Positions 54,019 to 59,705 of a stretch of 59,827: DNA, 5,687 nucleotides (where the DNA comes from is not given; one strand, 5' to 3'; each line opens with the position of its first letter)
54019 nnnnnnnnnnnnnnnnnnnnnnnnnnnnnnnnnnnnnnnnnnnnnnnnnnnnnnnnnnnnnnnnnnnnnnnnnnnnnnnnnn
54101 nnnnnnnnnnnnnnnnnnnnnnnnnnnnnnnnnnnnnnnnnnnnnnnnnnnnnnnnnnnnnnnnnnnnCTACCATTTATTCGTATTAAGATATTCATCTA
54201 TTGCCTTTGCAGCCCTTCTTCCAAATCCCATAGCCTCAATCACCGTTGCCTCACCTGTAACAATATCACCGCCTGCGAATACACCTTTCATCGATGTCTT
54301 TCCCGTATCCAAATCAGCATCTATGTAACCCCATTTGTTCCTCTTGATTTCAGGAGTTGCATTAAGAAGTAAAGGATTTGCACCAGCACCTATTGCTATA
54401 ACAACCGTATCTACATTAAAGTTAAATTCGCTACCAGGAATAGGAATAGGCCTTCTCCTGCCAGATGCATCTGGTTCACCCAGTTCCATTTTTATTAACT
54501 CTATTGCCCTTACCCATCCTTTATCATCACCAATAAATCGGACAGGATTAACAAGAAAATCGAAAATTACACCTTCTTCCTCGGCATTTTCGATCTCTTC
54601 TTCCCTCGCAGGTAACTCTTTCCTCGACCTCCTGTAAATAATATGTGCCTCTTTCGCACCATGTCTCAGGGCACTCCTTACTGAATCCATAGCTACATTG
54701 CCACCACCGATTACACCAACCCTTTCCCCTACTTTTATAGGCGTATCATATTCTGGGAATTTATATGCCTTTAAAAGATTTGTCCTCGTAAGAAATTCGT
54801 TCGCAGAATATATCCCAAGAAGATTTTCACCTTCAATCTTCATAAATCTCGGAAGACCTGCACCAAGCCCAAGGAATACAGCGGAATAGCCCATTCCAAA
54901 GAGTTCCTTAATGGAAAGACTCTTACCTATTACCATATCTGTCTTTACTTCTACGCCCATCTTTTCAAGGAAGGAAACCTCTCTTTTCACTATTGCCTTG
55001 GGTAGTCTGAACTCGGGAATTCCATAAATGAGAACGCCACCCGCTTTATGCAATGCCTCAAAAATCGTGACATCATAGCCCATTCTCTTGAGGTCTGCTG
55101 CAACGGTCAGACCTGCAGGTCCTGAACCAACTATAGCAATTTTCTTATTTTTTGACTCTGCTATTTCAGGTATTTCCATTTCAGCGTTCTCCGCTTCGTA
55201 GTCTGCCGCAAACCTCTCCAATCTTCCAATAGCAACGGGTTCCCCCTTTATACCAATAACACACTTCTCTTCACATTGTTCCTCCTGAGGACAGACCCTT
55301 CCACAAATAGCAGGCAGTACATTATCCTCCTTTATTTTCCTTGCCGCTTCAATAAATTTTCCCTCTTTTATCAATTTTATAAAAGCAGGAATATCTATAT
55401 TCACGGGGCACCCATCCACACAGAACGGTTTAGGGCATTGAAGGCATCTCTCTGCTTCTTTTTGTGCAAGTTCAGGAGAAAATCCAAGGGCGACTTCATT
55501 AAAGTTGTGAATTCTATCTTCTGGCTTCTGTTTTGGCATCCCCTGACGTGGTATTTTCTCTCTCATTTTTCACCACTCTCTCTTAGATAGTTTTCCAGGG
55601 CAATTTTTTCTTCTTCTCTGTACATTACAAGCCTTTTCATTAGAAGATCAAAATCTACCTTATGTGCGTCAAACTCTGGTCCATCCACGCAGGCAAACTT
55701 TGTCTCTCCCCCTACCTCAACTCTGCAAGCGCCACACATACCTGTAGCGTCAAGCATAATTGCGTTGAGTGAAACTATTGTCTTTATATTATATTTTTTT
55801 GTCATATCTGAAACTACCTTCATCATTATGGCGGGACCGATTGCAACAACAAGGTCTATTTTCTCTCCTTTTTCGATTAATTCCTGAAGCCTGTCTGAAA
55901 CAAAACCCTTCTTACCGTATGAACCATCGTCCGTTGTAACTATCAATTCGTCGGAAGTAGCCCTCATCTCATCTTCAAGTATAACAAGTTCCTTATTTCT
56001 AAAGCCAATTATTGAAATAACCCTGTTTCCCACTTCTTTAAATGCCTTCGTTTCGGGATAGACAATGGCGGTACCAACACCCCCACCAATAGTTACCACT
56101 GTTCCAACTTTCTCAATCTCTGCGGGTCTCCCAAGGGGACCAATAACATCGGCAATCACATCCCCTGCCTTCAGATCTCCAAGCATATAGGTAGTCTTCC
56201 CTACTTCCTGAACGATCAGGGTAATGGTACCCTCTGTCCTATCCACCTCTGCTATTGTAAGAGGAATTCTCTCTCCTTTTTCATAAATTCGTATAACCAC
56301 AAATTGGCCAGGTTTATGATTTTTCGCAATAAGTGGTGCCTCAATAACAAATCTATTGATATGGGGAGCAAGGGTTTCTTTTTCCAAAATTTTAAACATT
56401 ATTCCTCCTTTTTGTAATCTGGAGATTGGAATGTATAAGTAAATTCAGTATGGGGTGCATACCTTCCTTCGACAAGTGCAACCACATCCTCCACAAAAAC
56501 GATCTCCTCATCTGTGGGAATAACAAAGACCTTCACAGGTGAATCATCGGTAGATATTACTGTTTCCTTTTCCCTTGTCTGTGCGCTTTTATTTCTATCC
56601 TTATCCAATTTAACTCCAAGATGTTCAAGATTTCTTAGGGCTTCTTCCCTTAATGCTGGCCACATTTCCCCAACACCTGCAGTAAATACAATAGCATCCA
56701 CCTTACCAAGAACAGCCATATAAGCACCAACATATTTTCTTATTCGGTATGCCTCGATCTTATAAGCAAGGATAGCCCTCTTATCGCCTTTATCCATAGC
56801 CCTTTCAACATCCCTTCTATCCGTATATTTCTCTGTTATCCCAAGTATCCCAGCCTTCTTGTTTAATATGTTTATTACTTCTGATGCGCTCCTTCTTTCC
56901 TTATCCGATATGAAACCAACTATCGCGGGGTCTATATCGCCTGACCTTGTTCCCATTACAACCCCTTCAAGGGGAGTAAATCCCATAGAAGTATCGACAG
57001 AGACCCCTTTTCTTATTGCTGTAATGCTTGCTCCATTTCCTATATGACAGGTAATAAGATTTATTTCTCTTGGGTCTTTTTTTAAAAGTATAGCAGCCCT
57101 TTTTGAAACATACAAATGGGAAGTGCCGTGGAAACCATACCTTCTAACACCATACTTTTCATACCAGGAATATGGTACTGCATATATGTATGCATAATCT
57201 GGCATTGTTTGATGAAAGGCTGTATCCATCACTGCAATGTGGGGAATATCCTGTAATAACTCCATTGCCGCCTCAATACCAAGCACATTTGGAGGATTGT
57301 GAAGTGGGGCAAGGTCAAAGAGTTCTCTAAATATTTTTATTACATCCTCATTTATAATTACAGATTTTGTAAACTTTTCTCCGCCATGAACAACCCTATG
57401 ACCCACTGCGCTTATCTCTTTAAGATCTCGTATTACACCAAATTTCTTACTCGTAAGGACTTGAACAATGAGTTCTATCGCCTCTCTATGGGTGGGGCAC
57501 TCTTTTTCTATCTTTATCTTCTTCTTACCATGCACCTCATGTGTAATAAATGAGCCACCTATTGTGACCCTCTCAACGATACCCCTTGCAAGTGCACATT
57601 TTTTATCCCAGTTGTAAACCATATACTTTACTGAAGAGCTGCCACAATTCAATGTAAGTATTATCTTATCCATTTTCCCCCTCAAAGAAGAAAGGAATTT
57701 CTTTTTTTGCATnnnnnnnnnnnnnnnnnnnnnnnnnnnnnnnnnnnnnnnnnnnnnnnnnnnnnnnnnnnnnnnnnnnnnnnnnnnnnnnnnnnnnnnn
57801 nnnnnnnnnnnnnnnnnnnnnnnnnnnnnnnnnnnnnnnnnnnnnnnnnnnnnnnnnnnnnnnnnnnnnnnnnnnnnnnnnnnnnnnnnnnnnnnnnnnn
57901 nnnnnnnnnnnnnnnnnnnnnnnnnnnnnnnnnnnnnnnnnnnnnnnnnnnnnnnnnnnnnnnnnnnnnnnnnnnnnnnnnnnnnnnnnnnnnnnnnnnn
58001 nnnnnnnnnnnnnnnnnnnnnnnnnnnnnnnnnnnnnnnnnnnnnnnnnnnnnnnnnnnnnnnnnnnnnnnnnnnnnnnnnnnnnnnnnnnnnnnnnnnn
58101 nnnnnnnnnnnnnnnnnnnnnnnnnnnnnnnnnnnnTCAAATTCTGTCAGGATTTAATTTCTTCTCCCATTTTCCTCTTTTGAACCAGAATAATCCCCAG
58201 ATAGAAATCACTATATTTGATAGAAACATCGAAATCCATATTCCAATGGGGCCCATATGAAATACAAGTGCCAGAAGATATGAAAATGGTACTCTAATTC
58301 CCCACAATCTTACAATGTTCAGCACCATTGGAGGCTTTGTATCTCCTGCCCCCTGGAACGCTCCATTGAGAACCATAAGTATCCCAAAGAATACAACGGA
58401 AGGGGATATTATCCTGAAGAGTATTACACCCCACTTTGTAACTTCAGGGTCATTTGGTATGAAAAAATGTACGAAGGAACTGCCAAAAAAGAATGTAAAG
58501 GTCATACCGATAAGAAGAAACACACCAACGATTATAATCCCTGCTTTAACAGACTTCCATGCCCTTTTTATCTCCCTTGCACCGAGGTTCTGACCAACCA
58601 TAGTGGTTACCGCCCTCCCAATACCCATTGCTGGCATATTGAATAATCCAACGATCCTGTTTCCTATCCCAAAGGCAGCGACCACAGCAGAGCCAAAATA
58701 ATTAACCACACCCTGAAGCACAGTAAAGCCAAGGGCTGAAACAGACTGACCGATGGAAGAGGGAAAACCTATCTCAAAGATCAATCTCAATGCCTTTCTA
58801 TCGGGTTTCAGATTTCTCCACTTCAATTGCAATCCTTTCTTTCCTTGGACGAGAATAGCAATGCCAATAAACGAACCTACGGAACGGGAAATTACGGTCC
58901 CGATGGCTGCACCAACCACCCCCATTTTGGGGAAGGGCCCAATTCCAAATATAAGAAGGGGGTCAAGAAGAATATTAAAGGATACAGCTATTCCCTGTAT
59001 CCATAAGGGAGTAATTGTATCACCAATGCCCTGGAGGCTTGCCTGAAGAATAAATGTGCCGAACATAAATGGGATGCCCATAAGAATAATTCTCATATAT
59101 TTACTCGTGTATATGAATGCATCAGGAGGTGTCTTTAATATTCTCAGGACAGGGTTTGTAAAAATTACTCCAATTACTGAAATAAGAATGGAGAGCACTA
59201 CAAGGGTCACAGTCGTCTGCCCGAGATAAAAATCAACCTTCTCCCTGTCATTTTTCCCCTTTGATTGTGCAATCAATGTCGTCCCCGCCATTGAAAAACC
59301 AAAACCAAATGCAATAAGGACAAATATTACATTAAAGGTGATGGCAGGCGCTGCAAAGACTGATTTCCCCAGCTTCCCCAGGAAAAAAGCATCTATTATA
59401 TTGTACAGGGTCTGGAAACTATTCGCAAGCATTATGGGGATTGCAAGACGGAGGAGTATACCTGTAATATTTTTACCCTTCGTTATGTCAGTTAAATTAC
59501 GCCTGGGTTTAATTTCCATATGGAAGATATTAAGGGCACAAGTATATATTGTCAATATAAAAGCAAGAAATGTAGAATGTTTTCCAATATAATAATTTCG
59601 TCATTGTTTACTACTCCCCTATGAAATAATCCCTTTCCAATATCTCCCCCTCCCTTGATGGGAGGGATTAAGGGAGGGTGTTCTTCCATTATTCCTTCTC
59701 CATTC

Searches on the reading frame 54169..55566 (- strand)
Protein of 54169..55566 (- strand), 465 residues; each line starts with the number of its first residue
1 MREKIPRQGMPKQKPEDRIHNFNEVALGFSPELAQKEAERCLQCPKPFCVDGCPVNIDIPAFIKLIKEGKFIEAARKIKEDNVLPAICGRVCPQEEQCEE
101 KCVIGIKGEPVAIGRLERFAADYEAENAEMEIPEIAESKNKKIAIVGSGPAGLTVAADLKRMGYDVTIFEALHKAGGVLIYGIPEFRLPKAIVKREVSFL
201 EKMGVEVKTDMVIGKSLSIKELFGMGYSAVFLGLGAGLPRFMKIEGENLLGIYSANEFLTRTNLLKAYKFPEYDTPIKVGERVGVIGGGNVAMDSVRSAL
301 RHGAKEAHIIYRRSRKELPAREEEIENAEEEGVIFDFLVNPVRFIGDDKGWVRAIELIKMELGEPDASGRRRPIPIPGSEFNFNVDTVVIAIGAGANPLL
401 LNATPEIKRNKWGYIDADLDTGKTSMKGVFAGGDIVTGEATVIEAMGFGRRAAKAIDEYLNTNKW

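Call 24: search_protein_families(library=pfam, proteins=[window:54169-55566:-], max_evalue=0.00001)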
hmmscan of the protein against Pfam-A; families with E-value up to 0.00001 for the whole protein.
window:54169-55566:- (465 aa): 5 families
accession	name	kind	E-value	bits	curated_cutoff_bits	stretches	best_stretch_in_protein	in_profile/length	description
PF14691.11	Fer4_20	-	3.1e-44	149.8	25.8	1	18-127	1-111/113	Dihydroprymidine dehydrogenase domain II, 4Fe-4S cluster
PF07992.20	Pyr_redox_2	-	6.1e-30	105.1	26.1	1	142-446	2-288/291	Pyridine nucleotide-disulphide oxidoreductase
PF00070.33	Pyr_redox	-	1.9e-09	38.4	22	0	142-174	1-33/82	Pyridine nucleotide-disulphide oxidoreductase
PF13450.12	NAD_binding_8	-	6.3e-08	33.2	21.9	1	145-177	1-33/68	NAD(P)-binding Rossmann-like domain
PF13738.12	Pyr_redox_3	-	1.9e-07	31.1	30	0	145-171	2-29/305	Pyridine nucleotide-disulphide oxidoreductase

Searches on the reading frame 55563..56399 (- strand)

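Call 24: search_protein_families(library=pfam, proteins=[window:55563-56399:-], max_evalue=0.00001)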
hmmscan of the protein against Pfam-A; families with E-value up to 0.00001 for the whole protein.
window:55563-56399:- (278 aa): 1 family
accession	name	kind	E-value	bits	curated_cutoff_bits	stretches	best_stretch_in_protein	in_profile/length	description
PF10418.14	DHODB_Fe-S_bind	-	4.3e-13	49.2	23.9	1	212-249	1-41/41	Iron-sulfur cluster binding domain of dihydroorotate dehydrogenase B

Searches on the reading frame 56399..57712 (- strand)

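Call 24: search_protein_families(library=pfam, proteins=[window:56399-57712:-], max_evalue=0.00001)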
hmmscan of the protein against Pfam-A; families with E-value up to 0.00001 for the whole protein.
window:56399-57712:- (437 aa): 1 family
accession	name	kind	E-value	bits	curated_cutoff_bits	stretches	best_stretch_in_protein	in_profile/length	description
PF00871.23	Acetate_kinase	-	3e-152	507.3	22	1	18-407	2-391/392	Acetokinase family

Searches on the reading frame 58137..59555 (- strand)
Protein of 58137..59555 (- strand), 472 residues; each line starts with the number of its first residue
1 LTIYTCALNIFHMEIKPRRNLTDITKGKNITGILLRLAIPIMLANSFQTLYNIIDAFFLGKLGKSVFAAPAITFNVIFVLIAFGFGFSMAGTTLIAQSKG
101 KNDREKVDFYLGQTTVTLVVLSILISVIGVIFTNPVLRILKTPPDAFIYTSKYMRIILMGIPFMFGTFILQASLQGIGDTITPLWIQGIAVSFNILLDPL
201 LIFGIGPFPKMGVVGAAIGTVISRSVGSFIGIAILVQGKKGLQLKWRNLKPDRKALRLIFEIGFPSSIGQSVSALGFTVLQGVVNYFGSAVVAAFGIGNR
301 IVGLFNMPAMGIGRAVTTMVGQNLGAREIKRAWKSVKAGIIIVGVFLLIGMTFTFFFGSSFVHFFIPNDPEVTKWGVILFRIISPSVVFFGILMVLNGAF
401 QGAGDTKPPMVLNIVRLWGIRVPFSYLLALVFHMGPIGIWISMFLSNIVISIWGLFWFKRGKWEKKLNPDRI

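Call 42: search_protein_families(library=pfam, proteins=[window:58137-59555:-], max_evalue=0.00001)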
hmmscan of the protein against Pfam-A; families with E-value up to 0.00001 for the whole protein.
window:58137-59555:- (472 aa): 1 family
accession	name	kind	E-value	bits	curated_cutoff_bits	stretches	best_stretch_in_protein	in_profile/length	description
PF01554.23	MatE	-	1.4e-68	230.1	24.9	2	40-200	1-161/161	MatE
